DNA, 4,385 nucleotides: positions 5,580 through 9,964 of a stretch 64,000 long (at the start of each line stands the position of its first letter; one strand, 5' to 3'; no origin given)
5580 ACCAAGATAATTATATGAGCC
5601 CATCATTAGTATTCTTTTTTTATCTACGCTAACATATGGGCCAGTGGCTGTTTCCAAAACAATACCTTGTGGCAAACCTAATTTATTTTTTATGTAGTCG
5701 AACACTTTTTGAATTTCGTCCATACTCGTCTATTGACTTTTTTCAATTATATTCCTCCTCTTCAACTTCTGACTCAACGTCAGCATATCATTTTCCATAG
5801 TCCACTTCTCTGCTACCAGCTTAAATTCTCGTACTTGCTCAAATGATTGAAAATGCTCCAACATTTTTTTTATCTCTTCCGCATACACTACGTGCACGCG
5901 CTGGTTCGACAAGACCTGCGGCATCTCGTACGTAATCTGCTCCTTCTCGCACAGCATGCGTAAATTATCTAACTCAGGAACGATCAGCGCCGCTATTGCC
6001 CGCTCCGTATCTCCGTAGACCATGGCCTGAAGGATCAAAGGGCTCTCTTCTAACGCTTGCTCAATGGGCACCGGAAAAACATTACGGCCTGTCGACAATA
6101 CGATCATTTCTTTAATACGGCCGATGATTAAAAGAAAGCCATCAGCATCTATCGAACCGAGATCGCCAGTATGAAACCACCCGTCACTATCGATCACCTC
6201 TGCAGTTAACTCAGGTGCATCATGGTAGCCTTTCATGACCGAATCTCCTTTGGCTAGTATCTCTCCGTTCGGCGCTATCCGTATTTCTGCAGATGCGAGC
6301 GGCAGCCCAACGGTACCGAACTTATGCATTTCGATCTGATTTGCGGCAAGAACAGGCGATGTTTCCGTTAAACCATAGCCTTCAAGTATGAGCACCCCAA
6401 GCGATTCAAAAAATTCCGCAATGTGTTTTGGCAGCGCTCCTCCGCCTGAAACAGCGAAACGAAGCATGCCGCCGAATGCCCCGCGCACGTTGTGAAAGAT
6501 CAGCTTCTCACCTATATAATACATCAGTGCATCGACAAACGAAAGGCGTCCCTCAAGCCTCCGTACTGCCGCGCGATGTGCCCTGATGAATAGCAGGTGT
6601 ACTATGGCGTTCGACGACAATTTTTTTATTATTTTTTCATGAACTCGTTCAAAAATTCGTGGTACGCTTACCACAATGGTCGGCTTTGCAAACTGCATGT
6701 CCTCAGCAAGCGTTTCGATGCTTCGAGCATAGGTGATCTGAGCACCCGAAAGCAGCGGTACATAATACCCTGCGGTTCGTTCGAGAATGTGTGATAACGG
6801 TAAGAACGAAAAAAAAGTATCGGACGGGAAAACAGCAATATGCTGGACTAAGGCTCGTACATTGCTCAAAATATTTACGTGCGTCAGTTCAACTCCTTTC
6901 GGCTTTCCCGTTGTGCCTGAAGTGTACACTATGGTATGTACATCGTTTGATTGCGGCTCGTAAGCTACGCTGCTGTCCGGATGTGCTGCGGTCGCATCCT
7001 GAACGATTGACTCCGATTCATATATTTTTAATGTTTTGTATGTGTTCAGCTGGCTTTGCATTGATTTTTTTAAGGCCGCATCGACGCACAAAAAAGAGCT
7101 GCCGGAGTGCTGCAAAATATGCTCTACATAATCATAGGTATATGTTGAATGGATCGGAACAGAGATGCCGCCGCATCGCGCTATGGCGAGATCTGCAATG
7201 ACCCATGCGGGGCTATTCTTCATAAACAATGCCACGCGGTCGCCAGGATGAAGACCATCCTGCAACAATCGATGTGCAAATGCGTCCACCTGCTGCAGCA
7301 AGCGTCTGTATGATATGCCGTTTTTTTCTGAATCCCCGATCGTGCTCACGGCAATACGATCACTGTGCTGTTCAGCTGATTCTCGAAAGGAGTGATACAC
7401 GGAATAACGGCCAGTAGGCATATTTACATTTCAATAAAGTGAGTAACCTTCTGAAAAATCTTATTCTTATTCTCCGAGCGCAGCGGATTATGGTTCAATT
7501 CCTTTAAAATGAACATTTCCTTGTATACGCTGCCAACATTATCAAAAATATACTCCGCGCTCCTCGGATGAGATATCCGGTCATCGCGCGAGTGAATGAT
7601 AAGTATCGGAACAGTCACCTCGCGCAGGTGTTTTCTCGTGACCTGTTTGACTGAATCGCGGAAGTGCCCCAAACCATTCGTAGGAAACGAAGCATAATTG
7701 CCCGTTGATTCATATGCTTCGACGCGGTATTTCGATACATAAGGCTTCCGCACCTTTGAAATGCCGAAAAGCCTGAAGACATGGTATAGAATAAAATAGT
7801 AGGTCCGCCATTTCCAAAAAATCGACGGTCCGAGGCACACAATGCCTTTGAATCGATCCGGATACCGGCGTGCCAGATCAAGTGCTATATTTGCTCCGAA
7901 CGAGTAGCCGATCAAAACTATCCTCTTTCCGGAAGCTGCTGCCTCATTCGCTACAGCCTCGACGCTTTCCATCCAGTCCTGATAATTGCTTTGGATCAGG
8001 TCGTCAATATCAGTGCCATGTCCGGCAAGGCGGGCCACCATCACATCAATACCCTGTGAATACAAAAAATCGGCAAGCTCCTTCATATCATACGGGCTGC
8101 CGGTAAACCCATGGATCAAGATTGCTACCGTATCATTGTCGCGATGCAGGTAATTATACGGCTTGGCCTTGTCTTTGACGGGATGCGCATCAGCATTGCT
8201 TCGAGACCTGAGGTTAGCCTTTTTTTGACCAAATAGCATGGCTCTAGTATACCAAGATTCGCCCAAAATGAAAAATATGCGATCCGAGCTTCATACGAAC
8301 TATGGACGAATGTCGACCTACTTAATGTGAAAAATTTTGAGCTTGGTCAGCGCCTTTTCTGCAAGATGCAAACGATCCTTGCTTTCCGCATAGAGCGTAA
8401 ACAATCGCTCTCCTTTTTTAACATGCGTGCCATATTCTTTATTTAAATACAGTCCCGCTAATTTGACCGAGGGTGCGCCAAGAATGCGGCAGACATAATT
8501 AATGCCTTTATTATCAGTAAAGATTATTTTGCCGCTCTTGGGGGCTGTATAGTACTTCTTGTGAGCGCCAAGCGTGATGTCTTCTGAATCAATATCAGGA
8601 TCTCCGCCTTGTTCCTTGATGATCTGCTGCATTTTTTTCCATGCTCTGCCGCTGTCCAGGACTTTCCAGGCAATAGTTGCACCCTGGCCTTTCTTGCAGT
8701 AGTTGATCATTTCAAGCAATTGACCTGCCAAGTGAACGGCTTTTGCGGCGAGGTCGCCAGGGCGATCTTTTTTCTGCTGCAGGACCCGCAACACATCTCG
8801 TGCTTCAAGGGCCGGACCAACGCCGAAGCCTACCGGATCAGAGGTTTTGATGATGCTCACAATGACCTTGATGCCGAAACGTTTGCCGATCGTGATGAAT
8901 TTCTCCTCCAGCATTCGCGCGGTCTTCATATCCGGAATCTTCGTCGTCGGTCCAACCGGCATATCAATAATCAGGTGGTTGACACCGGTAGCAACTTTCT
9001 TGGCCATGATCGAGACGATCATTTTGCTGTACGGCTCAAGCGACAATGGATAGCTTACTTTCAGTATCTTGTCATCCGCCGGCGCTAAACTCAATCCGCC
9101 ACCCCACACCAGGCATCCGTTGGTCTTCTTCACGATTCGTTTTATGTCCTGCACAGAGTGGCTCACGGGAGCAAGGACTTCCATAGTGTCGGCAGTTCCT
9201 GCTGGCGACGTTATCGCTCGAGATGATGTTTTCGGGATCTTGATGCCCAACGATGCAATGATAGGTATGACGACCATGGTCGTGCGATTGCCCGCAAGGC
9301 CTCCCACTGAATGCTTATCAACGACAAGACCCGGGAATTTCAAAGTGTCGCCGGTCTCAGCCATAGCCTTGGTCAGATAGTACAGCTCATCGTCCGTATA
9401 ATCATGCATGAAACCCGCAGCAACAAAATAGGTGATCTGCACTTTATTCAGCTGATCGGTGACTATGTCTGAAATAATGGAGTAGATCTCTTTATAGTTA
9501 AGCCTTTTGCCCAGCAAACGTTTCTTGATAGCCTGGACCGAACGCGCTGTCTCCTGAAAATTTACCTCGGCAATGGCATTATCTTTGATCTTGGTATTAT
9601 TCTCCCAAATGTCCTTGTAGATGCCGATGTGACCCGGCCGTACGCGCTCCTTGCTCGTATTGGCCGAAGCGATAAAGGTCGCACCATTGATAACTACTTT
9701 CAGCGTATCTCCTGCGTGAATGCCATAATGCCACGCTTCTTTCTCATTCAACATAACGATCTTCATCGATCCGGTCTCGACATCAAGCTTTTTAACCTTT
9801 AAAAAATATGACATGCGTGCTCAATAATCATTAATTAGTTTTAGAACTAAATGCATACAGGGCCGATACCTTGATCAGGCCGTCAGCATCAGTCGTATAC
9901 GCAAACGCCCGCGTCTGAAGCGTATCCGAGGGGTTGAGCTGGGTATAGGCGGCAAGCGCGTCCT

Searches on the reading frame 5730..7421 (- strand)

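Call 26: search_protein_families(library=pfam, proteins=[window:5730-7421:-], max_evalue=0.001)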
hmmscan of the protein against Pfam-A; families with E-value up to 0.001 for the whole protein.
window:5730-7421:- (563 aa): 2 families
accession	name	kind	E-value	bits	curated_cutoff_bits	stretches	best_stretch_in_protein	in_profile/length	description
PF00501.34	AMP-binding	-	1.9e-80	271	29.9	1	12-400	1-384/384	AMP-binding enzyme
PF23562.2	AMP-binding_C_3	-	4.1e-08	34.1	20.8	1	438-497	2-61/124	AMP-binding enzyme C-terminal domain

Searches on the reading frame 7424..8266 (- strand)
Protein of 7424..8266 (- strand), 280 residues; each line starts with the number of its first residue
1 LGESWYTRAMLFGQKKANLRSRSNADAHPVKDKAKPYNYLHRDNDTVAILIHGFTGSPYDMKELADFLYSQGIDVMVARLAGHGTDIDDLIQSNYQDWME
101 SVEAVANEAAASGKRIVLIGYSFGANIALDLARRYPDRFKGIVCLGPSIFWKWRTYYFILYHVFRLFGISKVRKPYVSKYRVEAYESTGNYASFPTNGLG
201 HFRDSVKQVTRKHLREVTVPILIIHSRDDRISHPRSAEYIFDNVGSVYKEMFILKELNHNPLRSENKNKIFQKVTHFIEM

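Call 26: search_protein_families(library=pfam, proteins=[window:7424-8266:-], max_evalue=0.001)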
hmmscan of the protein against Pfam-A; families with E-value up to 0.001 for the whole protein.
window:7424-8266:- (280 aa): 10 families
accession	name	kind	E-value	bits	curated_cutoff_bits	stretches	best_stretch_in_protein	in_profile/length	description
PF12146.15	Hydrolase_4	-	1.3e-24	87.3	27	1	45-262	4-235/239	Serine aminopeptidase, S33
PF00561.26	Abhydrolase_1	-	1e-15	58.5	25.8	1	49-147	4-102/245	alpha/beta hydrolase fold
PF12697.13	Abhydrolase_6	-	2.9e-14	54.7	26.3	1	49-241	2-188/217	Alpha/beta hydrolase family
PF00326.27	Peptidase_S9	-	3.2e-10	40.3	22.6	1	92-279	42-207/213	Prolyl oligopeptidase family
PF02230.22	Abhydrolase_2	-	4.9e-05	23.7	23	0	90-146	82-137/217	Phospholipase/Carboxylesterase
PF06821.19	Ser_hydrolase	-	6.4e-05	23.4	22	0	86-147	30-90/172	Serine hydrolase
PF06500.17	FrsA-like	-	0.00027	20.3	22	0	113-149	264-300/414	Esterase FrsA-like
PF01738.24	DLH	-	0.00037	20.6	21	0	97-143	80-125/217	Dienelactone hydrolase family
PF00975.26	Thioesterase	-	0.00047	20.9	26.4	1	52-138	7-90/226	Thioesterase domain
PF00756.26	Esterase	-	0.00084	19.6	22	0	108-150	109-156/251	Putative esterase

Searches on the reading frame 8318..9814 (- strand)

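Call 26: search_protein_families(library=pfam, proteins=[window:8318-9814:-], max_evalue=0.001)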
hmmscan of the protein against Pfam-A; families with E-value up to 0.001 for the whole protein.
window:8318-9814:- (498 aa): 4 families
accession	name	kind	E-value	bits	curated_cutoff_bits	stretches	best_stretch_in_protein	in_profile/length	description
PF02885.22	Glycos_trans_3N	-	1.6e-11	44.2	26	1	94-155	2-63/63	Glycosyl transferase family, helical bundle domain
PF00591.27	Glycos_transf_3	-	9.4e-10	39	27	1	164-391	4-252/253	Glycosyl transferase family, a/b domain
PF07831.19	PYNP_C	-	2e-08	34.2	27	1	434-491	6-70/75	Pyrimidine nucleoside phosphorylase C-terminal domain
PF01568.27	Molydop_binding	-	0.00026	21.4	26.8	0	16-81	29-92/110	Molydopterin dinucleotide binding domain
